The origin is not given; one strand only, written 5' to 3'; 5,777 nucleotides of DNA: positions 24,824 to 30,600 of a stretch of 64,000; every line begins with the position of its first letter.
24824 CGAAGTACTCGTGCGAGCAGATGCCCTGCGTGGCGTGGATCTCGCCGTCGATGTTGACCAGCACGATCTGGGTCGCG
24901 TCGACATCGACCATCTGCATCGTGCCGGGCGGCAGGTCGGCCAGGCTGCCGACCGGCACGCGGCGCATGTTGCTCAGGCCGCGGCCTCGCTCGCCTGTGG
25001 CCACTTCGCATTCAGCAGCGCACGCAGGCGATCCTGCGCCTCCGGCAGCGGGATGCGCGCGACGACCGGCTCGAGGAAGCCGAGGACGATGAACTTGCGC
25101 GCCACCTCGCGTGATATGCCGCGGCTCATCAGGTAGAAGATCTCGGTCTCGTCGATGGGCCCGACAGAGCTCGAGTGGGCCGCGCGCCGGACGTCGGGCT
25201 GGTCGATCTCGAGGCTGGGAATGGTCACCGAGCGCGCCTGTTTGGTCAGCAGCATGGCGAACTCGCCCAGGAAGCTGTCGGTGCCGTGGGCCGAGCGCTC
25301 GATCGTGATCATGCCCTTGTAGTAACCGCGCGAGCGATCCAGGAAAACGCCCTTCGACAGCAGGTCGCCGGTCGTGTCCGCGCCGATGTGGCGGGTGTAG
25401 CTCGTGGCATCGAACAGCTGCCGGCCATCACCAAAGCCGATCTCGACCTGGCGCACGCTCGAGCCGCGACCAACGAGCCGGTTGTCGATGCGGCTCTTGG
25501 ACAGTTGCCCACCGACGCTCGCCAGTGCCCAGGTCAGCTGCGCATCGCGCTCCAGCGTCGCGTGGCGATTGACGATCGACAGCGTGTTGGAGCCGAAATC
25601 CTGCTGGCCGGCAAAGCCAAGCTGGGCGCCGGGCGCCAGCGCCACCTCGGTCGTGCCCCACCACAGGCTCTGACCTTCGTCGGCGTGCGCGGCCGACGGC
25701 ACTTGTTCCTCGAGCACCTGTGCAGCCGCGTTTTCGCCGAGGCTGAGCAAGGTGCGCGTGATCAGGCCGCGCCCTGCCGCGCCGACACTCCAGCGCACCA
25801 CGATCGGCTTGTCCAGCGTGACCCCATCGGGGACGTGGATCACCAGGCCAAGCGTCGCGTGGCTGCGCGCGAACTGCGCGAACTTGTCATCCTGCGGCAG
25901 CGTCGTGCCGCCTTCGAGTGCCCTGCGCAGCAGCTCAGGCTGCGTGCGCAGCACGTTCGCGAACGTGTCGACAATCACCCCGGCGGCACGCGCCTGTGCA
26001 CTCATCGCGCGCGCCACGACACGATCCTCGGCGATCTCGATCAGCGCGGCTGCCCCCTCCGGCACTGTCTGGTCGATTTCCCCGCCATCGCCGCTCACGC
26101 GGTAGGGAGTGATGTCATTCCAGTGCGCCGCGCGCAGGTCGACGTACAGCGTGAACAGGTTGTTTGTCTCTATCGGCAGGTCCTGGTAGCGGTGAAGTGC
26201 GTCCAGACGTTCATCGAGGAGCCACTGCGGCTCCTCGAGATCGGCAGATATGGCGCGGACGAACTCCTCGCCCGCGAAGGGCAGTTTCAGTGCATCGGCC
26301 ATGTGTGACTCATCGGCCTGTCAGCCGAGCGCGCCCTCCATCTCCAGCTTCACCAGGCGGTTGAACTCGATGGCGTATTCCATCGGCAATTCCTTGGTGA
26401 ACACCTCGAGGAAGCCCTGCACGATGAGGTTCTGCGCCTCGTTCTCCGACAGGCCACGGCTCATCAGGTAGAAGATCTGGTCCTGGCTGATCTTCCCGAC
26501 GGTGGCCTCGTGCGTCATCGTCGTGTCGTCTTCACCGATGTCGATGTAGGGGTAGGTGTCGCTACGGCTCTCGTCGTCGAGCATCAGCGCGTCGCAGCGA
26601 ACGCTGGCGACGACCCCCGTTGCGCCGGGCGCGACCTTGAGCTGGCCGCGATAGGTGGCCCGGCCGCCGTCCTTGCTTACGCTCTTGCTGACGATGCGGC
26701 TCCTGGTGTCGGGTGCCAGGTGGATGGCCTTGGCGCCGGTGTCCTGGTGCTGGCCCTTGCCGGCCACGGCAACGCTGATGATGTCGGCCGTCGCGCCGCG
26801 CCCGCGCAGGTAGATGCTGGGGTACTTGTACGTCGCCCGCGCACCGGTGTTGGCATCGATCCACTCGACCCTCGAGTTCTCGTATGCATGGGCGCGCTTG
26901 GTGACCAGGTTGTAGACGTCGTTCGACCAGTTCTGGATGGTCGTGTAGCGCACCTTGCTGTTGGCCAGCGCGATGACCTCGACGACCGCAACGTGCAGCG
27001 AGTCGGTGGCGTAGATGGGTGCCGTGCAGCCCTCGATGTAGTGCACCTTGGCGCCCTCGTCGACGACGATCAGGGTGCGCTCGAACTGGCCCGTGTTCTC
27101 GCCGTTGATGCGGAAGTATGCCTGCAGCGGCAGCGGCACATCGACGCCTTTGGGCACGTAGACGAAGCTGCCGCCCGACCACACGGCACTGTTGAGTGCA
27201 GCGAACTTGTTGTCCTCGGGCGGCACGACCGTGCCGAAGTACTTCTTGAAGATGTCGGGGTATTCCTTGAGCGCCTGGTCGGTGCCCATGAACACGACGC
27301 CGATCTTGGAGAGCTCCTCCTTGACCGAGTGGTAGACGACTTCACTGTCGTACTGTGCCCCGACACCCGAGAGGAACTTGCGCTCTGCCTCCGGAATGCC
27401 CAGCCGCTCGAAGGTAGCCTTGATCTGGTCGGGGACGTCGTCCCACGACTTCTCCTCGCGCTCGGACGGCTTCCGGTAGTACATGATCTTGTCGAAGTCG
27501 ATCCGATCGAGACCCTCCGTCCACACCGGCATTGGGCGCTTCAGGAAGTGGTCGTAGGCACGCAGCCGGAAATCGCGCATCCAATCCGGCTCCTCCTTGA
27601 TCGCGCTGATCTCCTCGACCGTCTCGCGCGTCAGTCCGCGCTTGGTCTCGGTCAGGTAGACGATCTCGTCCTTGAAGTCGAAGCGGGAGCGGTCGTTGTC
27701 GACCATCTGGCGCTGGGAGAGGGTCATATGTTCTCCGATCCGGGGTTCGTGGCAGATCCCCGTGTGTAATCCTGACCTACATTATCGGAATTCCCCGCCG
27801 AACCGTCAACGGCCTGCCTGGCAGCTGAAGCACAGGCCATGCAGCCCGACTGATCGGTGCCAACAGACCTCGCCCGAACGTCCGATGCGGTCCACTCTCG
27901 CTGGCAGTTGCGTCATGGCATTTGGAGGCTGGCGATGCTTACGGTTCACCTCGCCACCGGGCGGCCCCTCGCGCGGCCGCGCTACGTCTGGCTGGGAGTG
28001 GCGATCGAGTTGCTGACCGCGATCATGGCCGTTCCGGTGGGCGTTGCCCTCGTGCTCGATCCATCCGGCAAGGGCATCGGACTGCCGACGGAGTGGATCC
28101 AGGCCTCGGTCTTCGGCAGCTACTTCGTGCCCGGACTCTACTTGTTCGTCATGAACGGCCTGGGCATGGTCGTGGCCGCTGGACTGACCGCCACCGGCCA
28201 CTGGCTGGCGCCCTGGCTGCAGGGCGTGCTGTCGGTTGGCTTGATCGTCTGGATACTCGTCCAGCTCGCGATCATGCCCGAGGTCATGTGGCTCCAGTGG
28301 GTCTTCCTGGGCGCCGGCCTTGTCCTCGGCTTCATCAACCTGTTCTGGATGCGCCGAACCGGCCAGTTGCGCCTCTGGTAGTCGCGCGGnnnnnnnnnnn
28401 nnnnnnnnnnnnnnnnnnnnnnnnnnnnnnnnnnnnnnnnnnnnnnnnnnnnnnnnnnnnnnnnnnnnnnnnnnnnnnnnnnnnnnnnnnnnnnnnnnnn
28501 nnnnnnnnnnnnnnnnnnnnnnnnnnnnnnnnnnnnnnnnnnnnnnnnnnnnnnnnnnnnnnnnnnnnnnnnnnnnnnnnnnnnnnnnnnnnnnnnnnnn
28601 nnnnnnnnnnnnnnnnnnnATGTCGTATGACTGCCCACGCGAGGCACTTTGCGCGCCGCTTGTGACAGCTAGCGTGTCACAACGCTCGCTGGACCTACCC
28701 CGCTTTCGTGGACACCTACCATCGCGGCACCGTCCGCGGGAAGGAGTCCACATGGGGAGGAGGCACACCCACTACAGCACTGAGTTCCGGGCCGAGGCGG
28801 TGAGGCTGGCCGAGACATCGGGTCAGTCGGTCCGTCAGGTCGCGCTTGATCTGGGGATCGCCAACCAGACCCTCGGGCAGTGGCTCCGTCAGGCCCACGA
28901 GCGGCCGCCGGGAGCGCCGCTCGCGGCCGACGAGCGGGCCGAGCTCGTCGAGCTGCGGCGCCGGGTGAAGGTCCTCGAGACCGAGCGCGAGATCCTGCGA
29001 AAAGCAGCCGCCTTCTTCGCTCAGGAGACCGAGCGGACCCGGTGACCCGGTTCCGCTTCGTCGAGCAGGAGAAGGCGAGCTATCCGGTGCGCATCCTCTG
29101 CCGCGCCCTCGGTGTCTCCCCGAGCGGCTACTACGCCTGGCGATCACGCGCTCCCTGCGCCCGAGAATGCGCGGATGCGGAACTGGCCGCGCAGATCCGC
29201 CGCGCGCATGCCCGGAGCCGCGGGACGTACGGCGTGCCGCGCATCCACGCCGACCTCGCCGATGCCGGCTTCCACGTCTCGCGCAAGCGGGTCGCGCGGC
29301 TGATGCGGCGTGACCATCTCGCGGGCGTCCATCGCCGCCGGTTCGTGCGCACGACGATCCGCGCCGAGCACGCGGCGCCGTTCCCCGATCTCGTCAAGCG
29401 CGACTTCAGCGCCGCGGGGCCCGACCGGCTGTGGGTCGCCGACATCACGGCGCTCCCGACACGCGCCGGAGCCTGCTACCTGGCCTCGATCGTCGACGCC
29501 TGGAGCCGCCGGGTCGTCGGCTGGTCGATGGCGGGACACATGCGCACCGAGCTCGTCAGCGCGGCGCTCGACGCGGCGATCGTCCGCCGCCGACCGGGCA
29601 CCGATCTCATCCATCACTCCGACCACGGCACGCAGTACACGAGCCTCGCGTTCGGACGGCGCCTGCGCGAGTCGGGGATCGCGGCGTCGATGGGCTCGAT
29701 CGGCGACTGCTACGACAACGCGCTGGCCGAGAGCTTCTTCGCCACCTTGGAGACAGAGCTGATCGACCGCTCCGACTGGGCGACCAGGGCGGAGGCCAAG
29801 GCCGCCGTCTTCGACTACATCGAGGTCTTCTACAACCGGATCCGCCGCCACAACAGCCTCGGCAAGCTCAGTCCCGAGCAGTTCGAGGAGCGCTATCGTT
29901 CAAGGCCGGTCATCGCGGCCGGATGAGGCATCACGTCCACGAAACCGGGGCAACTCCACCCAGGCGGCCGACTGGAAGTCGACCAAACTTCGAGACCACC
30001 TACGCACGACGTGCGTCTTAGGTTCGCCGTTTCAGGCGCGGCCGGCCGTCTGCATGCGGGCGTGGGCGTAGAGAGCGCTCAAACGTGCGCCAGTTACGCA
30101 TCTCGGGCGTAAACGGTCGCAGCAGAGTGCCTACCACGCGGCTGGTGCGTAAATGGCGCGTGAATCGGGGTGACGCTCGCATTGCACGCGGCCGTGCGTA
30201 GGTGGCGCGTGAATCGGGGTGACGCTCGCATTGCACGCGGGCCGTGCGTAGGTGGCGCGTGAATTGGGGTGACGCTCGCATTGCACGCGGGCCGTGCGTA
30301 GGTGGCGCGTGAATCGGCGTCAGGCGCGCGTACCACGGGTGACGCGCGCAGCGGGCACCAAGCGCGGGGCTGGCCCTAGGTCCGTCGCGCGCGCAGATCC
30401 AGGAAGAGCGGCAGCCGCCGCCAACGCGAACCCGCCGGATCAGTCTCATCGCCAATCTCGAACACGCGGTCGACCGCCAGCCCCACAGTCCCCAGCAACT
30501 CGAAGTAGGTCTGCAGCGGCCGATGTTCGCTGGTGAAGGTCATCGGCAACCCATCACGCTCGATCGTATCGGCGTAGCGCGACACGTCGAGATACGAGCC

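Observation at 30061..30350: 50-bp tandem repeat array with an internal stem-loop, wedged between an IS3 element and a methyltransferase gene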

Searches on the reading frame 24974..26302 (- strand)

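Call 8: search_protein_families(library=pfam, proteins=[window:24974-26302:-], max_evalue=0.01)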
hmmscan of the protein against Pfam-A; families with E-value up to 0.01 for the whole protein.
window:24974-26302:- (442 aa): 2 families
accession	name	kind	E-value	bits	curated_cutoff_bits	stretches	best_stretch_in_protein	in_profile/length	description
PF01458.23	SUFBD_core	-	4.6e-57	193.6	27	1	176-409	6-232/232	SUF system FeS cluster assembly, SufBD core domain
PF19295.5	SufBD_N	-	2.6e-06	27.6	23.5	1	80-168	84-171/172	SufBD protein N-terminal region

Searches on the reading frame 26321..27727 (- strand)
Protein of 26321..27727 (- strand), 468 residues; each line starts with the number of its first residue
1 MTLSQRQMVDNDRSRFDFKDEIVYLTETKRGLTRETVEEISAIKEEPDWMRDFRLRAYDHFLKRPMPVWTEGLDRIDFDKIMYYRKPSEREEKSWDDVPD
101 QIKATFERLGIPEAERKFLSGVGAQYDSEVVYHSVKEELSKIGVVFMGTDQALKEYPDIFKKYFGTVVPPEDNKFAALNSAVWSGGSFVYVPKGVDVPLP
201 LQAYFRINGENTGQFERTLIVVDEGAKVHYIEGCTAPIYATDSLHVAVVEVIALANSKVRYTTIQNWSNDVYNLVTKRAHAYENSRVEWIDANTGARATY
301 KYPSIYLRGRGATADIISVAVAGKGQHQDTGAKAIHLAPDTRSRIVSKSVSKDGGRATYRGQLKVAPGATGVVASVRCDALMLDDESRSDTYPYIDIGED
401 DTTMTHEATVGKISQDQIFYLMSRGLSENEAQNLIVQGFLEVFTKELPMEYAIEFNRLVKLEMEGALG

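Call 8: search_protein_families(library=pfam, proteins=[window:26321-27727:-], max_evalue=0.01)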
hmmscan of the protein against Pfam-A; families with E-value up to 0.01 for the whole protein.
window:26321-27727:- (468 aa): 2 families
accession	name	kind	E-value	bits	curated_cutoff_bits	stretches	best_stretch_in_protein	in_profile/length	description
PF01458.23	SUFBD_core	-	1.6e-88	296.5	27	1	205-439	1-232/232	SUF system FeS cluster assembly, SufBD core domain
PF19295.5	SufBD_N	-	6.9e-10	39.3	23.5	1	140-202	109-171/172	SufBD protein N-terminal region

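Call 12: find_encoding_contigs(protein=window:26321-27727:-, flank=10000, max_places=10)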
Protein window:26321-27727:- (468 aa): 1 contig read that carries it; 1 place shown.
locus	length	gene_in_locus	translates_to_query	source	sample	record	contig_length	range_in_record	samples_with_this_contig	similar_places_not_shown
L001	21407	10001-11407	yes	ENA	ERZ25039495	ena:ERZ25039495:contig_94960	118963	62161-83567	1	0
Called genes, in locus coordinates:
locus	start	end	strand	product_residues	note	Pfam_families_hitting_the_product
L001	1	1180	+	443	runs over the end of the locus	PF00374:NiFeSe_Hases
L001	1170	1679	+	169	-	PF01750:HycI (weak)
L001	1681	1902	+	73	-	PF01455:HupF_HypC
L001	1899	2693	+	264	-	PF19927:DUF6390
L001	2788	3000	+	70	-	-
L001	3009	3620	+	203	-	PF06736:TMEM175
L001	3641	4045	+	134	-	-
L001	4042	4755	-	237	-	PF02586:SRAP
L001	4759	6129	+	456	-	PF00266:Aminotran_5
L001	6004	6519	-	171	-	PF13577:SnoaL_4 (weak), PF07366:SnoaL, PF12680:SnoaL_2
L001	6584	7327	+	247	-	-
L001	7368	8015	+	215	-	PF13302:Acetyltransf_3, PF00583:Acetyltransf_1 (weak)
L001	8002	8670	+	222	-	PF13489:Methyltransf_23, PF08241:Methyltransf_11, PF08242:Methyltransf_12 (weak), PF13649:Methyltransf_25, PF13847:Methyltransf_31 (weak)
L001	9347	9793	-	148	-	-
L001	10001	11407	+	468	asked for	PF19295:SufBD_N, PF01458:SUFBD_core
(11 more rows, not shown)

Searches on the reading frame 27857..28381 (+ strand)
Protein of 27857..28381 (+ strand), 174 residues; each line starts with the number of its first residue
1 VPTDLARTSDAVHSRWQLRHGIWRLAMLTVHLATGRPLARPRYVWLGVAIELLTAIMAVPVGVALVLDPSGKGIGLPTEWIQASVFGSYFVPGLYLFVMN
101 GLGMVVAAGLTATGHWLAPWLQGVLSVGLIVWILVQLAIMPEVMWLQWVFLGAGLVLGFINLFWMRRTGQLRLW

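Call 35: search_protein_families(library=pfam, proteins=[window:27857-28381:+], max_evalue=1)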
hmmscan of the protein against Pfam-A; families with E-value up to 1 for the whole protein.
window:27857-28381:+ (174 aa): 0 families

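Call 45: find_homologous_proteins(query=window:27857-28381:+, max_evalue=0.001)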
Query window:27857-28381:+ (174 aa): 183 proteins with E <= 0.001 among 1318 candidates; the best 120 are listed.
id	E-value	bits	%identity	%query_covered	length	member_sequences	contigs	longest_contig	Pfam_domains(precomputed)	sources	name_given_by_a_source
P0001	2.3e-86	306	99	85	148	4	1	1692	-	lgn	-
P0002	1.6e-76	274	88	85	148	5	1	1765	-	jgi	jgi:hypothetical protein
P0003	5.0e-75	269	84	85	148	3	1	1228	-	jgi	-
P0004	4.2e-73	263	80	85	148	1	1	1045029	-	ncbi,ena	-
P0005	1.3e-64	235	73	85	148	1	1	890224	-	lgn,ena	-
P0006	8.3e-62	226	73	84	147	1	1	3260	-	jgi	jgi:hypothetical protein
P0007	1.2e-60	222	70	85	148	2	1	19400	-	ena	-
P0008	2.6e-60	221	70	85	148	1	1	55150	-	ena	-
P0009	4.1e-59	217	68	85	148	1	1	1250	-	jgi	-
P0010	1.0e-58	216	67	85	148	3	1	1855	-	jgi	jgi:hypothetical protein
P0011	1.4e-58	216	68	85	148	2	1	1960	-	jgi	jgi:hypothetical protein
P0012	1.4e-58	216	68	85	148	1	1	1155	-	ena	-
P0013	1.5e-58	215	68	85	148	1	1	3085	-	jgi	jgi:hypothetical protein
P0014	1.7e-58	215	68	85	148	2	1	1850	-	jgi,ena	-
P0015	2.3e-58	215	68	85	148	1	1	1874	-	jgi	jgi:hypothetical protein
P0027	3.5e-56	208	72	78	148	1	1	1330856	-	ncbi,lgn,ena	-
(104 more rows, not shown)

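Call 46: find_encoding_contigs(protein=P0001, flank=3000, max_places=10)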
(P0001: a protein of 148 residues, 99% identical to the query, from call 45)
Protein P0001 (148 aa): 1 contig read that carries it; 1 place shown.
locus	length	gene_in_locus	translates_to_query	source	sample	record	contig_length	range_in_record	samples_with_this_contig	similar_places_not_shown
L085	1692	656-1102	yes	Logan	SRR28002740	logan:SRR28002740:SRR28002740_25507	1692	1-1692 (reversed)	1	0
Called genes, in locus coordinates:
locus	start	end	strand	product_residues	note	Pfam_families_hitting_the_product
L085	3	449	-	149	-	?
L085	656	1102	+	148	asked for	-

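Call 47: find_encoding_contigs(protein=P0002, flank=3000, max_places=10)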
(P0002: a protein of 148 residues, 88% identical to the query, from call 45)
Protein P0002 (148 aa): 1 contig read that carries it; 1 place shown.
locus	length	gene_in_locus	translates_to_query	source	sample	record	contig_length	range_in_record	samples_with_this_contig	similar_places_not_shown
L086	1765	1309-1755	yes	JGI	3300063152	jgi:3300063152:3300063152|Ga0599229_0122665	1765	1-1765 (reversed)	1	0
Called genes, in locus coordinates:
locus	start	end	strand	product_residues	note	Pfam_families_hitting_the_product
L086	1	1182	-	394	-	?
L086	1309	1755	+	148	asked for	-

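Call 48: find_encoding_contigs(protein=P0003, flank=3000, max_places=10)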
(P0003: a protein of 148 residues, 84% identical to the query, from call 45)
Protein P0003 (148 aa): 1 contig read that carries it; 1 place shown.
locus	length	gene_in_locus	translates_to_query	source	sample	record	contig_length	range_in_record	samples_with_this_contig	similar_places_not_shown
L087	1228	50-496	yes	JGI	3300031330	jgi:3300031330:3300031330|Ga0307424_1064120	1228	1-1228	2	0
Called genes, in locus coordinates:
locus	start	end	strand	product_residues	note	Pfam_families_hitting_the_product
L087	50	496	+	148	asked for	-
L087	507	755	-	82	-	-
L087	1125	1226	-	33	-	?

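Call 49: find_encoding_contigs(protein=P0005, flank=3000, max_places=10)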
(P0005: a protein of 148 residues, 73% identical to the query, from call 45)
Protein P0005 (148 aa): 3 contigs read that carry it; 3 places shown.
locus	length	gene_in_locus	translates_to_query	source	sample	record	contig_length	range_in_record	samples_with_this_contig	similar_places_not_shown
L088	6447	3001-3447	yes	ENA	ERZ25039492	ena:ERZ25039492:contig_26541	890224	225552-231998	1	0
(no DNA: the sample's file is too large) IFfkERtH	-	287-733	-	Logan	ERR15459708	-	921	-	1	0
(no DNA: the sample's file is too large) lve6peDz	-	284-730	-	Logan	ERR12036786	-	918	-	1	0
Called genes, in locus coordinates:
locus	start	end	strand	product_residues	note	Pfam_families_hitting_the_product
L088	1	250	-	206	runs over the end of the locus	PF01458:SUFBD_core, PF00355:Rieske, PF13806:Rieske_2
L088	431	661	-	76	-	-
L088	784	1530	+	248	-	-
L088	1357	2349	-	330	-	PF19295:SufBD_N, PF01458:SUFBD_core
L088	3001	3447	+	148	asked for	-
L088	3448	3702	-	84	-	-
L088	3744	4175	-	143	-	-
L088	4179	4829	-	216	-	PF13302:Acetyltransf_3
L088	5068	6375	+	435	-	PF05977:MFS_3, PF07690:MFS_1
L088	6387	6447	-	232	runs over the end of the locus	-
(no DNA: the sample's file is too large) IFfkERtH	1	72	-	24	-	?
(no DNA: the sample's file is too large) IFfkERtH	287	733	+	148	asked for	-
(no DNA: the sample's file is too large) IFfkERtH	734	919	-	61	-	?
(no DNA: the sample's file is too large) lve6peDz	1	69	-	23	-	?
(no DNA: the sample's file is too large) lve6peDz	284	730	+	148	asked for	-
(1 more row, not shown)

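Call 53: find_encoding_contigs(protein=P0006, flank=2500, max_places=4)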
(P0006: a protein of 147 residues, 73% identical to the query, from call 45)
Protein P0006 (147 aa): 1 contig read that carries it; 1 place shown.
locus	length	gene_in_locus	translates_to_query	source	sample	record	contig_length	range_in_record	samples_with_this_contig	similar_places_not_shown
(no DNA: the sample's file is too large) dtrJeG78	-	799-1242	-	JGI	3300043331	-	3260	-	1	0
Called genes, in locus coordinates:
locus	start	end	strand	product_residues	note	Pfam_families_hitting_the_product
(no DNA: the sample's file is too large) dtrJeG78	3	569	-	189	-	?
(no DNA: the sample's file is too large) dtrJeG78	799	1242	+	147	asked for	-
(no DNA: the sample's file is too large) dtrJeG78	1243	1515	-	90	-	-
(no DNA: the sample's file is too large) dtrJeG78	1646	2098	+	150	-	-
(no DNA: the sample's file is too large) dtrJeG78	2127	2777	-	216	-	PF13302:Acetyltransf_3, PF00583:Acetyltransf_1 (weak)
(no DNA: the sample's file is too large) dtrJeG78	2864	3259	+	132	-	?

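Call 54: find_encoding_contigs(protein=P0007, flank=2500, max_places=4)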
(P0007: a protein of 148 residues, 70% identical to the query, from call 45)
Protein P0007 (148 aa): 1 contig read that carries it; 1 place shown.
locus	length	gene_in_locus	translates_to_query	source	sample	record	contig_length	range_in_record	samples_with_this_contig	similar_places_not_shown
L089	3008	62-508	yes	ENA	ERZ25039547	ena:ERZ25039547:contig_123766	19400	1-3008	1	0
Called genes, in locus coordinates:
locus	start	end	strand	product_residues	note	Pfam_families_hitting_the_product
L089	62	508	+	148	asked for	-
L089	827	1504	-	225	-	PF13302:Acetyltransf_3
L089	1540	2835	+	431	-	PF05977:MFS_3, PF07690:MFS_1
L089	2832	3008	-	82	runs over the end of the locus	-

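Call 55: find_encoding_contigs(protein=P0008, flank=2500, max_places=4)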
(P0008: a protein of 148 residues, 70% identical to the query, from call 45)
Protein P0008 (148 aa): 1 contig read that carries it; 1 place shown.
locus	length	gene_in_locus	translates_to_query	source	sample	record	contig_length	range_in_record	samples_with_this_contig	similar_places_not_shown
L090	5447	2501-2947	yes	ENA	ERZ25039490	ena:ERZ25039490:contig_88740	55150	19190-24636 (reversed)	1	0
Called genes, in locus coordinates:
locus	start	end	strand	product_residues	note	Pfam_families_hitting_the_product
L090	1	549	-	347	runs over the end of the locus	PF01458:SUFBD_core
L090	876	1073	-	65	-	PF01458:SUFBD_core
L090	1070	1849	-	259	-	PF19295:SufBD_N (weak), PF01458:SUFBD_core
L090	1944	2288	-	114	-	-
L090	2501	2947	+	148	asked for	-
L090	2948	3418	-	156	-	PF05096:Glu_cyclase_2, PF21959:DUF6923 (weak)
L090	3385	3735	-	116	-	PF05096:Glu_cyclase_2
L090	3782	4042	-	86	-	-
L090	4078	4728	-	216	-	PF13302:Acetyltransf_3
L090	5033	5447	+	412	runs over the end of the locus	PF05977:MFS_3, PF07690:MFS_1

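Call 56: find_encoding_contigs(protein=P0027, flank=2500, max_places=4)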
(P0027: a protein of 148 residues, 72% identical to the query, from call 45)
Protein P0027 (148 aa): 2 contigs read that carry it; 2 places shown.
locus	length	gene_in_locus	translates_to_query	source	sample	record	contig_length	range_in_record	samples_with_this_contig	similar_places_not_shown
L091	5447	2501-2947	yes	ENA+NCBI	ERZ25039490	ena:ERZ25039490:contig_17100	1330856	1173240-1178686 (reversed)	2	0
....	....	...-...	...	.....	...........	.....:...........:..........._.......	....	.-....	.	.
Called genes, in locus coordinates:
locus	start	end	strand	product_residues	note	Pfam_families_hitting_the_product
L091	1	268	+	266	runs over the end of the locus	PF03704:BTAD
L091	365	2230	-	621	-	-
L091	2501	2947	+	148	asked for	-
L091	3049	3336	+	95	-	-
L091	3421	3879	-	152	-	PF08818:DUF1801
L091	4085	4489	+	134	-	-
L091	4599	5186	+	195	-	PF04542:Sigma70_r2, PF08281:Sigma70_r4_2, PF04545:Sigma70_r4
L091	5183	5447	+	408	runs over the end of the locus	-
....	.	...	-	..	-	?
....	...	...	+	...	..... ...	-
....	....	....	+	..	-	?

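Call 69: search_protein_families(library=ncbifam, proteins=[window:27857-28381:+], max_evalue=0.01)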
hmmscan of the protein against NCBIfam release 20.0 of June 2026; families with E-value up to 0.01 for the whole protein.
window:27857-28381:+ (174 aa): 0 families

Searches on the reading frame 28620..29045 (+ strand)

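Call 8: search_protein_families(library=pfam, proteins=[window:28620-29045:+], max_evalue=0.01)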
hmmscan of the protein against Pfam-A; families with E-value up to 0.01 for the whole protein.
window:28620-29045:+ (141 aa): 4 families
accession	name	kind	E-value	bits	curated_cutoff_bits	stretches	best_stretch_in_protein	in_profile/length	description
PF01527.26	HTH_Tnp_1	-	7.9e-11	42.5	24.1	1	48-116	3-74/75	Transposase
PF13384.12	HTH_23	-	3.7e-05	23.8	24.6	1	57-99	7-49/50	Homeodomain-like domain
PF13542.12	HTH_Tnp_ISL3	-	4.6e-05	23.2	27.4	1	47-92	7-50/51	Helix-turn-helix domain of transposase family ISL3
PF13518.12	HTH_28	-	0.00028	21.3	25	1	56-92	1-36/52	Helix-turn-helix domain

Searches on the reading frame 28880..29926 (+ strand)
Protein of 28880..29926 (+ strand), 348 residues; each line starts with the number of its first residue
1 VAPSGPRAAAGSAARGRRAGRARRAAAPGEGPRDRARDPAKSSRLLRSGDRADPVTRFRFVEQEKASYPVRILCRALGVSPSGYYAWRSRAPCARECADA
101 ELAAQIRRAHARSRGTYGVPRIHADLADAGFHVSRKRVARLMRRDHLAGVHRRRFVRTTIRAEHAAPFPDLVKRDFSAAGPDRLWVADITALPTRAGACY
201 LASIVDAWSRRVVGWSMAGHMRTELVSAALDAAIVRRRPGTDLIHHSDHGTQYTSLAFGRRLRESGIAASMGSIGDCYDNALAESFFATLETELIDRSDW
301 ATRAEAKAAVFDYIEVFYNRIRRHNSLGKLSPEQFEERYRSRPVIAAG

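Call 8: search_protein_families(library=pfam, proteins=[window:28880-29926:+], max_evalue=0.01)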
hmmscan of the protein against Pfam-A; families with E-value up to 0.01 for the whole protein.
window:28880-29926:+ (348 aa): 5 families
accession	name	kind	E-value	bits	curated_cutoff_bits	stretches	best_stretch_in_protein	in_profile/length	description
PF00665.32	rve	-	2.5e-21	76.3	32.6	1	180-277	3-102/102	Integrase core domain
PF13276.12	HTH_21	-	2.6e-20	72.8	28.1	1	99-155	3-60/60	HTH-like domain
PF13333.12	rve_2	-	3.6e-14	53.1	22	1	284-337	1-53/56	Integrase core domain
PF13683.12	rve_3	-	5.6e-12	45.7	26.5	1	266-332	2-67/67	Integrase core domain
PF01527.26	HTH_Tnp_1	-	5.6e-06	26.9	24.1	1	56-95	11-51/75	Transposase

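Call 69: search_protein_families(library=ncbifam, proteins=[window:28880-29926:+], max_evalue=0.01)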
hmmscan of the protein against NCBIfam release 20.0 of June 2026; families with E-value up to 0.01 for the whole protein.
window:28880-29926:+ (348 aa): 2 families
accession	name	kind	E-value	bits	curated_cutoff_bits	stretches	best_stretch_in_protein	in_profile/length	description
NF033516.0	transpos_IS3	equivalog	5.4e-102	341.8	160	1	43-336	82-369/369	IS3 family transposase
NF033577.2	transpos_IS481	equivalog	1.8e-27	96.6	224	1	57-333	2-281/284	IS481 family transposase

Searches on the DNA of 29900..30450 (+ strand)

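Call 13: search_dna_similar(query=window:29959-30400:+, collection=plasmids, mode=distant, max_evalue=0.001)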
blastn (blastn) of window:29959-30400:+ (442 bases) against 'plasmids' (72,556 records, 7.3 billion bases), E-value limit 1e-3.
No match.
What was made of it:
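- Tried and rejected: Plasmid collection, blastn with the spacer: no match (call 13).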

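Call 41: search_rna_families(source=window, start=29900, end=30450, threshold=evalue, max_evalue=10)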
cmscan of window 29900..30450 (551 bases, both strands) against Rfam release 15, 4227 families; matches with E-value up to 10: 1.
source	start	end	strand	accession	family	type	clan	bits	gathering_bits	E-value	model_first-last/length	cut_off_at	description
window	30336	30402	-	RF03930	mir-1909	Gene; miRNA;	-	18.5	80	0.48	1-72/72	no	mir-1909 microRNA precursor family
